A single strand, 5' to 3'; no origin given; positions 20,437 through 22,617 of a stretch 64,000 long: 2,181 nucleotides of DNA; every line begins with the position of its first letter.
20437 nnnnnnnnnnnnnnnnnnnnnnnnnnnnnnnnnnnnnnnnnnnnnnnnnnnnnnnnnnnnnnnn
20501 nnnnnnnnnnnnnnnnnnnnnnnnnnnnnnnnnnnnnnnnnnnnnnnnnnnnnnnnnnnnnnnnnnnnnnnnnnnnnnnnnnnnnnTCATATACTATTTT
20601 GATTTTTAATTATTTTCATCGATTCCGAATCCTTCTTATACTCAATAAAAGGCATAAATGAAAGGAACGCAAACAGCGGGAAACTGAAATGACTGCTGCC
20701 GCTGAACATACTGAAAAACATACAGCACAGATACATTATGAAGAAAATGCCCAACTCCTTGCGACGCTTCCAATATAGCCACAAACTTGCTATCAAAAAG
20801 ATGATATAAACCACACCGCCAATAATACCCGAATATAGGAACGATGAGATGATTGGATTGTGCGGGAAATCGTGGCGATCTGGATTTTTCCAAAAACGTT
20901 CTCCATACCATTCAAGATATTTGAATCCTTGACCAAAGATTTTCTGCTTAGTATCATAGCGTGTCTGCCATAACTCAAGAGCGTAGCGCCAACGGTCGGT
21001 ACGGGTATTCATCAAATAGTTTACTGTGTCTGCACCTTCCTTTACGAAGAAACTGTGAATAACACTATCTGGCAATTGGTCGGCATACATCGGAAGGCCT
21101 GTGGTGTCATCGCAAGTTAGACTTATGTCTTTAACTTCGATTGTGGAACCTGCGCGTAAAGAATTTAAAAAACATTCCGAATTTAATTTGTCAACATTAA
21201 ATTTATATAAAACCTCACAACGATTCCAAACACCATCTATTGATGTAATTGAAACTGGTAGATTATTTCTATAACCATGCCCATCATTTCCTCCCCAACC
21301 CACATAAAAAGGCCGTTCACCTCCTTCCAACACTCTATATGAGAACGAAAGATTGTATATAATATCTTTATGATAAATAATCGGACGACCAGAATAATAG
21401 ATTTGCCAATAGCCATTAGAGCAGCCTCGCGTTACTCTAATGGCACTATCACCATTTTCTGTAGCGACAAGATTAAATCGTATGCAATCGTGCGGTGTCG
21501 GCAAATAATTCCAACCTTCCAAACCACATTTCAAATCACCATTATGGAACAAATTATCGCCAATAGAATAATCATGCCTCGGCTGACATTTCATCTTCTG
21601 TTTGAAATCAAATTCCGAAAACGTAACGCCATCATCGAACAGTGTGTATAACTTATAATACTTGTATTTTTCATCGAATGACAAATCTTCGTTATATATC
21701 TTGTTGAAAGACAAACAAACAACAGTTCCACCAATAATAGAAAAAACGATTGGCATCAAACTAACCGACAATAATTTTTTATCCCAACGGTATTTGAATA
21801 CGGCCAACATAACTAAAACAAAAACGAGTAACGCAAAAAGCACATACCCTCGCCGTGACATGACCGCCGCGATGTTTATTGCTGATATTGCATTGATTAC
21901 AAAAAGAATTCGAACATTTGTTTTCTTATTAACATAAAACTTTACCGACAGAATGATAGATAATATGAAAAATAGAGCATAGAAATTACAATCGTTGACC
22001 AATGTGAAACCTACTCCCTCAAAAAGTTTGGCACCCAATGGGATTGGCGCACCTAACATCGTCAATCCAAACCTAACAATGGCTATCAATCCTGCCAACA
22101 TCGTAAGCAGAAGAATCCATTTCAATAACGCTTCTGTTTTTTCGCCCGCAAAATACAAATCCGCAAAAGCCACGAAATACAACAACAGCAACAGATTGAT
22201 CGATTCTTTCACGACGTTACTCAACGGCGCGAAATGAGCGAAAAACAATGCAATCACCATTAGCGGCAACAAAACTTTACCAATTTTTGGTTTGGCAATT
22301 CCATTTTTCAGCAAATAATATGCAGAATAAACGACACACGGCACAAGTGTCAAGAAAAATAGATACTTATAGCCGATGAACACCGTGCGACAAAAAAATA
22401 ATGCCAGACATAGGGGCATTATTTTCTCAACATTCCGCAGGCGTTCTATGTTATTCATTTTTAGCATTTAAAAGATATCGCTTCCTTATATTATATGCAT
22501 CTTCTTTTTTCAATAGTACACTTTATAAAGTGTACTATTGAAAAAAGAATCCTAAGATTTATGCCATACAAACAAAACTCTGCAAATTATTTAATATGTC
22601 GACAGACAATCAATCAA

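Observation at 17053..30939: Two diverged PEP-mutase / phosphonopyruvate-decarboxylase pairs in one operon, neither with an AEP transaminase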

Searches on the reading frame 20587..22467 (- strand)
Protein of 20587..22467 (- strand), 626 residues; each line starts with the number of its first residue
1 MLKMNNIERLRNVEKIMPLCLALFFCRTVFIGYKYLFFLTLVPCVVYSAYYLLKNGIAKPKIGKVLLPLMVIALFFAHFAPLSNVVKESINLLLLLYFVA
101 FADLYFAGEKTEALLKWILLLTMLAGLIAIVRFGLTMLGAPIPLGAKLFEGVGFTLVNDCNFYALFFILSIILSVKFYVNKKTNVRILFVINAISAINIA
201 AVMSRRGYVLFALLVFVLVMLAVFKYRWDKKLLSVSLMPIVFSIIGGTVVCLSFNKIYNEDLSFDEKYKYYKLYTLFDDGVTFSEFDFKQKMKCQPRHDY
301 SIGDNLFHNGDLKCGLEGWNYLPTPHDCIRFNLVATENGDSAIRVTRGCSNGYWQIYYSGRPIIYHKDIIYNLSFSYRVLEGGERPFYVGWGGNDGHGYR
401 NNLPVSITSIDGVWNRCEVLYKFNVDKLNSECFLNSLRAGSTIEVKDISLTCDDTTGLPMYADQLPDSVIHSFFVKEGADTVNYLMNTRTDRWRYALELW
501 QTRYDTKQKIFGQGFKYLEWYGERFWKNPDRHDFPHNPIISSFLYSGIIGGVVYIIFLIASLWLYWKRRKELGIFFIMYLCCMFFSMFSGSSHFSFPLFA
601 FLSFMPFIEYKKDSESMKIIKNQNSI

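Call 3: search_protein_families(library=pfam, proteins=[window:20587-22467:-])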
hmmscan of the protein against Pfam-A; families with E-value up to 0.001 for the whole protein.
window:20587-22467:- (626 aa): 0 families

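Call 8: search_protein_families(library=ncbifam, proteins=[window:20587-22467:-])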
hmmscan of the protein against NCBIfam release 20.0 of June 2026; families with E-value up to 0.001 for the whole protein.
window:20587-22467:- (626 aa): 0 families

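Call 48: find_homologous_proteins(query=window:20587-22467:-, max_evalue=0.00001)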
Query window:20587-22467:- (626 aa): 79 proteins with E <= 0.00001 among 8000 candidates.
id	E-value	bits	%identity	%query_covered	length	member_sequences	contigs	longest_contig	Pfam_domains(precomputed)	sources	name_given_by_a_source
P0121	0.0e+0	1441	100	100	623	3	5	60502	-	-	-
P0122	0.0e+0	1193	83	99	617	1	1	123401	-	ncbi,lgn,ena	-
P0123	0.0e+0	1191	83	99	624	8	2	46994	-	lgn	-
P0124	0.0e+0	1189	83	98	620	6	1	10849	-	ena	-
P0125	0.0e+0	1158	80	98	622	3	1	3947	-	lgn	-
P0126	0.0e+0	1147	81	98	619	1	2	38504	-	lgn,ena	-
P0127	0.0e+0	1109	76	100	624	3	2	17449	-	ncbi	-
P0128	0.0e+0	1100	77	98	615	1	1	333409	-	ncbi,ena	-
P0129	0.0e+0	1100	77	97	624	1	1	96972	-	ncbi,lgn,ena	-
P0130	0.0e+0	1098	77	98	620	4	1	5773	-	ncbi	-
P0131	0.0e+0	1092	76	98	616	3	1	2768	-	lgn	-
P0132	0.0e+0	1082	77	96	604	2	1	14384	-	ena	-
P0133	0.0e+0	1080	75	99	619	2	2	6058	-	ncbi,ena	-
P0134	0.0e+0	1054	75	97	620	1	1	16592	-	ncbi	-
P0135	1.1e-267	908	64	100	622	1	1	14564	-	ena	-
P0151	7.4e-252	856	60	99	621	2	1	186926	-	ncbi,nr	ncbi:MAG: hypothetical protein IJ911_05590 [Salinivirgaceae bacterium]|nr:hypothetical protein [Sali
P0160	1.2e-237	809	58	100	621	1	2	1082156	-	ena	-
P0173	1.5e-226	772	56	96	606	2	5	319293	-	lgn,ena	-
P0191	1.8e-150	521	45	97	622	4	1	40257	-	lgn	-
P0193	6.3e-143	496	44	98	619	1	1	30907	PF02018.24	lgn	-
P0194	3.5e-128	447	41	96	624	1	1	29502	-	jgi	-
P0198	4.2e-65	239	38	49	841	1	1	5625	PF02018.24,PF04932.21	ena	-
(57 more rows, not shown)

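Call 49: find_encoding_contigs(protein=P0128, flank=10000, max_places=1)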
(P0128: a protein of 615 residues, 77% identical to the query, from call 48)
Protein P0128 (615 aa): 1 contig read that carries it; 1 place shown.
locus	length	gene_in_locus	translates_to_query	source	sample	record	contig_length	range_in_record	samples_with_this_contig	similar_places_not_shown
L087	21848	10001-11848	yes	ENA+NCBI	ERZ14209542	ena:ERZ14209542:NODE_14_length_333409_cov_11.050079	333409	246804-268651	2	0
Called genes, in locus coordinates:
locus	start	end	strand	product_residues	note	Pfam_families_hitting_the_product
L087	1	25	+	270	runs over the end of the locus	PF04991:LicD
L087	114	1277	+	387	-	-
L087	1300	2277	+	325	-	PF00535:Glycos_transf_2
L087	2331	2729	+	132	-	PF05523:FdtA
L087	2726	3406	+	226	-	PF17836:PglD_N (faint), PF00132:Hexapep (faint)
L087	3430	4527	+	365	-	PF01041:DegT_DnrJ_EryC1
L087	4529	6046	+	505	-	PF01943:Polysacc_synt, PF13440:Polysacc_synt_3, PF03023:MurJ (weak)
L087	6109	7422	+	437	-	PF01467:CTP_transf_like, PF13714:PEP_mutase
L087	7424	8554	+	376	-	PF02776:TPP_enzyme_N, PF02775:TPP_enzyme_C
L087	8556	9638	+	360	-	PF00465:Fe-ADH, PF13685:Fe-ADH_2 (weak), PF25137:ADH_Fe_C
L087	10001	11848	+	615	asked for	-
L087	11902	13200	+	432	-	PF01467:CTP_transf_like, PF13714:PEP_mutase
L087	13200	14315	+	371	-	PF00465:Fe-ADH, PF13685:Fe-ADH_2, PF25137:ADH_Fe_C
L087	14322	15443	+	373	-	PF02776:TPP_enzyme_N, PF02775:TPP_enzyme_C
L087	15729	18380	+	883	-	PF00515:TPR_1 (faint)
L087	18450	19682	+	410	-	PF00926:DHBP_synthase, PF00925:GTP_cyclohydro2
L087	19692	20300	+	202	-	PF18306:LDcluster4, PF03641:Lysine_decarbox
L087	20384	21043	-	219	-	PF16584:LolA_2, PF03548:LolA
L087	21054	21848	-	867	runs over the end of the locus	PF13491:FtsK_4TM, PF17854:FtsK_alpha, PF01580:FtsK_SpoIIIE, PF09397:FtsK_gamma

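Call 50: find_encoding_contigs(protein=P0160, flank=10000, max_places=1)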
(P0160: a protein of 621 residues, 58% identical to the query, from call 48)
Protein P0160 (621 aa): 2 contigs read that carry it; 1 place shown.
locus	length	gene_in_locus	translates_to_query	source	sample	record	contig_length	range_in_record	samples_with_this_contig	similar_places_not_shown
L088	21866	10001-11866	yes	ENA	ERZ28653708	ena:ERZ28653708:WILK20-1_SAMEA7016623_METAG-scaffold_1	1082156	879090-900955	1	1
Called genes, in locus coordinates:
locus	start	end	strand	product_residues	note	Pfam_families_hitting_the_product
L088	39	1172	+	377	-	PF13439:Glyco_transf_4, PF13579:Glyco_trans_4_4, PF00534:Glycos_transf_1, PF13692:Glyco_trans_1_4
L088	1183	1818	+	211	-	PF25084:LbH_EIF2B (faint), PF00132:Hexapep, PF14602:Hexapep_2 (weak)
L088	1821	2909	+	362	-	PF14307:Glyco_tran_WbsX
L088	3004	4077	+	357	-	PF14307:Glyco_tran_WbsX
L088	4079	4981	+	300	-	PF00535:Glycos_transf_2, PF13641:Glyco_tranf_2_3 (weak)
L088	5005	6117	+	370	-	PF14897:EpsG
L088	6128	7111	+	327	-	PF13439:Glyco_transf_4 (weak), PF13692:Glyco_trans_1_4, PF00534:Glycos_transf_1, PF20706:GT4-conflict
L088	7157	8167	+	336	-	PF00535:Glycos_transf_2, PF10111:Glyco_tranf_2_2 (weak), PF13641:Glyco_tranf_2_3 (weak)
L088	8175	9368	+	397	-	PF00155:Aminotran_1_2, PF01041:DegT_DnrJ_EryC1, PF01053:Cys_Met_Meta_PP (weak)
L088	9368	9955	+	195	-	PF02397:Bac_transf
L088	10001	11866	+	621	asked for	-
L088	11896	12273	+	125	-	PF08378:NERD (weak), PF02021:UPF0102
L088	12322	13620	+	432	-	PF01467:CTP_transf_like, PF13714:PEP_mutase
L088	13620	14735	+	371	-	PF00465:Fe-ADH, PF13685:Fe-ADH_2, PF25137:ADH_Fe_C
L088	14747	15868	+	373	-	PF02776:TPP_enzyme_N, PF02775:TPP_enzyme_C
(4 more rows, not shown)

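Call 51: find_encoding_contigs(protein=P0191, flank=10000, max_places=1)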
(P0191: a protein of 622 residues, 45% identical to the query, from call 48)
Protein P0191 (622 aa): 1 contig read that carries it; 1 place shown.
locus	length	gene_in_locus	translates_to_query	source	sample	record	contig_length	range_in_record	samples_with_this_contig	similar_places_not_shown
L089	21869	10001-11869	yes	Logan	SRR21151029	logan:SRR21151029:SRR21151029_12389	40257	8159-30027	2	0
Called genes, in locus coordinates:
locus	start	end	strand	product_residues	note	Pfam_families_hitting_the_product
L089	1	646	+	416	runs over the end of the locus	PF13439:Glyco_transf_4, PF00534:Glycos_transf_1, PF13692:Glyco_trans_1_4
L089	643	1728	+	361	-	PF14897:EpsG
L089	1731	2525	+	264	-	PF00535:Glycos_transf_2, PF10111:Glyco_tranf_2_2, PF13641:Glyco_tranf_2_3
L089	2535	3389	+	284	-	PF04991:LicD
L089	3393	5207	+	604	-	PF00483:NTP_transferase (faint), PF12804:NTP_transf_3, PF00155:Aminotran_1_2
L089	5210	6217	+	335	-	PF02558:ApbA, PF02317:Octopine_DH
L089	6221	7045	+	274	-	PF00535:Glycos_transf_2, PF13641:Glyco_tranf_2_3 (weak)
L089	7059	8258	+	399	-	PF00155:Aminotran_1_2, PF01041:DegT_DnrJ_EryC1, PF01053:Cys_Met_Meta_PP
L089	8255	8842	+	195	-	PF02397:Bac_transf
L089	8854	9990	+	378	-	PF01041:DegT_DnrJ_EryC1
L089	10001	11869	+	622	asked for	-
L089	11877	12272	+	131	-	PF01243:PNPOx_N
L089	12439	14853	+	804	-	PF00331:Glyco_hydro_10, PF03422:CBM_6, PF18099:CBM_35_2 (faint), PF03422:CBM_6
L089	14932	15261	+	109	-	PF12675:DUF3795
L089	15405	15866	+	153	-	PF04138:GtrA_DPMS_TM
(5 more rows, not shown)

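Call 52: find_encoding_contigs(protein=P0194, flank=10000, max_places=1)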
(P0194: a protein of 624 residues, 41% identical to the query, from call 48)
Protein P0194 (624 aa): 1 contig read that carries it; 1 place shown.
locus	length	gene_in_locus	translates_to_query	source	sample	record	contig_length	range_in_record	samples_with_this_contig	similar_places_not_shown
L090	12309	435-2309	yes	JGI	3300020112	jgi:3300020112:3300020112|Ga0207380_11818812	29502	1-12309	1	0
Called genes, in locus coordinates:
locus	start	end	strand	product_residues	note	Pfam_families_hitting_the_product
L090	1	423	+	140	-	?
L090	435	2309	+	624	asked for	-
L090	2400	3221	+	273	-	PF07661:MORN_2 (faint)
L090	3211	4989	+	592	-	PF19529:DUF6057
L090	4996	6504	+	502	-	PF26550:Tricorn_2nd (faint), PF07676:PD40 (faint)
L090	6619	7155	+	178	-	PF19788:DUF6272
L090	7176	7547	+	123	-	PF09345:SiaC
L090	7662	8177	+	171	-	PF25589:DUF7935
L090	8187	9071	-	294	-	PF12801:Fer4_5 (faint), PF12838:Fer4_7 (weak), PF13187:Fer4_9, PF13237:Fer4_10 (weak), PF14697:Fer4_21 (weak), PF00037:Fer4 (weak), PF12837:Fer4_6 (weak)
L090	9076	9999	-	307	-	PF00254:FKBP_C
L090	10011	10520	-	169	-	PF00254:FKBP_C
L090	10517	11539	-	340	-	PF01368:DHH, PF02272:DHHA1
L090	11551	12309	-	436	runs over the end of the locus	PF00275:EPSP_synthase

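Call 53: find_encoding_contigs(protein=P0122, flank=10000, max_places=1)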
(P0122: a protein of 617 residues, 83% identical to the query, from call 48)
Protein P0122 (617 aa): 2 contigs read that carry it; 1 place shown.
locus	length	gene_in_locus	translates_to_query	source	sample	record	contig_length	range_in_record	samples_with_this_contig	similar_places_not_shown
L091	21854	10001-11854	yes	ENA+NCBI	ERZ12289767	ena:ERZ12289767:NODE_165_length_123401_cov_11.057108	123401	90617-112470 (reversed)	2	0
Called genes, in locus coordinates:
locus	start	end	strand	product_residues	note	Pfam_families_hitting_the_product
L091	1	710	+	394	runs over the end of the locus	-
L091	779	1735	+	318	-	PF07388:A-2_8-polyST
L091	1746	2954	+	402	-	PF01370:Epimerase (faint), PF02719:Polysacc_synt_2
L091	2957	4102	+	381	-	PF01041:DegT_DnrJ_EryC1, PF01212:Beta_elim_lyase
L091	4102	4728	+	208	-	PF17836:PglD_N, PF25087:GMPPB_C (weak), PF00132:Hexapep, PF25084:LbH_EIF2B (weak), PF00132:Hexapep (weak), PF14602:Hexapep_2 (weak)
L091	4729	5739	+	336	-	PF03102:NeuB, PF08666:SAF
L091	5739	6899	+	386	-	PF02350:Epimerase_2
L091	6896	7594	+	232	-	PF02348:CTP_transf_3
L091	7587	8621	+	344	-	PF00483:NTP_transferase, PF12804:NTP_transf_3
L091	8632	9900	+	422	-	PF01943:Polysacc_synt, PF01554:MatE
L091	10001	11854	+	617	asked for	-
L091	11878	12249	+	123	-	PF02021:UPF0102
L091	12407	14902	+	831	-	PF00331:Glyco_hydro_10, PF03422:CBM_6, PF18099:CBM_35_2 (weak), PF03422:CBM_6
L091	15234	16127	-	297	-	-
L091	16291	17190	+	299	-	PF01040:UbiA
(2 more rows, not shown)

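Call 54: find_encoding_contigs(protein=P0151, flank=10000, max_places=1)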
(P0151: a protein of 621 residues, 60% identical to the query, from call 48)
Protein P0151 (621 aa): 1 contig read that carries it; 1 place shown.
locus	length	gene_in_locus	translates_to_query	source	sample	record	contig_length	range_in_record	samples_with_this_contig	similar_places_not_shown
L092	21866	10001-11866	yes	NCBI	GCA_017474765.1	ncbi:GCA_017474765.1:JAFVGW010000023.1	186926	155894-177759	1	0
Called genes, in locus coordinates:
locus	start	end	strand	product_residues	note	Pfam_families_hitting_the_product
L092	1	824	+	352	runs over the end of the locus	PF01757:Acyl_transf_3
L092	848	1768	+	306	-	PF00535:Glycos_transf_2, PF10111:Glyco_tranf_2_2 (weak), PF13641:Glyco_tranf_2_3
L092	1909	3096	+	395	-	-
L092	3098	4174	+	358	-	PF13439:Glyco_transf_4, PF00534:Glycos_transf_1, PF13692:Glyco_trans_1_4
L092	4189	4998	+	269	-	PF00535:Glycos_transf_2, PF10111:Glyco_tranf_2_2, PF13641:Glyco_tranf_2_3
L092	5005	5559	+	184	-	PF25087:GMPPB_C (faint), PF00132:Hexapep, PF14602:Hexapep_2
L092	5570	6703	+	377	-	PF01073:3Beta_HSD, PF01370:Epimerase, PF02719:Polysacc_synt_2 (weak), PF07993:NAD_binding_4 (faint), PF13460:NAD_binding_10 (faint), PF16363:GDP_Man_Dehyd, PF01370:Epimerase, PF16363:GDP_Man_Dehyd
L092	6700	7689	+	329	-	-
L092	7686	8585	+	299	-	PF01073:3Beta_HSD, PF01370:Epimerase, PF04321:RmlD_sub_bind, PF16363:GDP_Man_Dehyd, PF07993:NAD_binding_4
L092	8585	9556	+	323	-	PF00953:Glycos_transf_4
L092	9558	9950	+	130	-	PF19480:DUF6016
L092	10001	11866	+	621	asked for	-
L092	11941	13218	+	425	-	PF01467:CTP_transf_like, PF13714:PEP_mutase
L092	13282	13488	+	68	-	-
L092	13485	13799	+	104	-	-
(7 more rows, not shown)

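Call 55: find_encoding_contigs(protein=P0173, flank=10000, max_places=1)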
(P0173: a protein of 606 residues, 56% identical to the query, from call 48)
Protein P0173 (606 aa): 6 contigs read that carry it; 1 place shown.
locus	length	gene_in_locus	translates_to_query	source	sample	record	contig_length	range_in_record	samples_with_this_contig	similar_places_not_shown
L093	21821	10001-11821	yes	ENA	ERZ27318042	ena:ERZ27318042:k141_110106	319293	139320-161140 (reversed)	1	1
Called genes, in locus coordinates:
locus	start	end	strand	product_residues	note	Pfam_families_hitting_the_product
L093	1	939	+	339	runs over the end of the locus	PF01757:Acyl_transf_3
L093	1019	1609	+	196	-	PF02397:Bac_transf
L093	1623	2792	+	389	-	PF01071:GARS_A (weak), PF02655:ATP-grasp_3, PF02786:CPSase_L_D2, PF02222:ATP-grasp, PF07478:Dala_Dala_lig_C, PF13535:ATP-grasp_4, PF18603:LAL_C2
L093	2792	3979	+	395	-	PF01071:GARS_A, PF02655:ATP-grasp_3, PF02786:CPSase_L_D2, PF02222:ATP-grasp (weak), PF07478:Dala_Dala_lig_C (faint), PF13535:ATP-grasp_4, PF18603:LAL_C2 (weak)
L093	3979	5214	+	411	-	PF00534:Glycos_transf_1, PF13692:Glyco_trans_1_4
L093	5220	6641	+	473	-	PF14296:O-ag_pol_Wzy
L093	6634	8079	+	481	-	PF01943:Polysacc_synt, PF13440:Polysacc_synt_3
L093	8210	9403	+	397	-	PF00155:Aminotran_1_2 (weak), PF01041:DegT_DnrJ_EryC1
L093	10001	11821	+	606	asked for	-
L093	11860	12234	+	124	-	PF08378:NERD (weak), PF02021:UPF0102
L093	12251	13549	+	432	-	PF01467:CTP_transf_like, PF13714:PEP_mutase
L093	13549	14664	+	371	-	PF00465:Fe-ADH, PF13685:Fe-ADH_2, PF25137:ADH_Fe_C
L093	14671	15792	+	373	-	PF02776:TPP_enzyme_N, PF02775:TPP_enzyme_C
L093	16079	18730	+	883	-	PF00515:TPR_1 (faint)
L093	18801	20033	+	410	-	PF00926:DHBP_synthase, PF00925:GTP_cyclohydro2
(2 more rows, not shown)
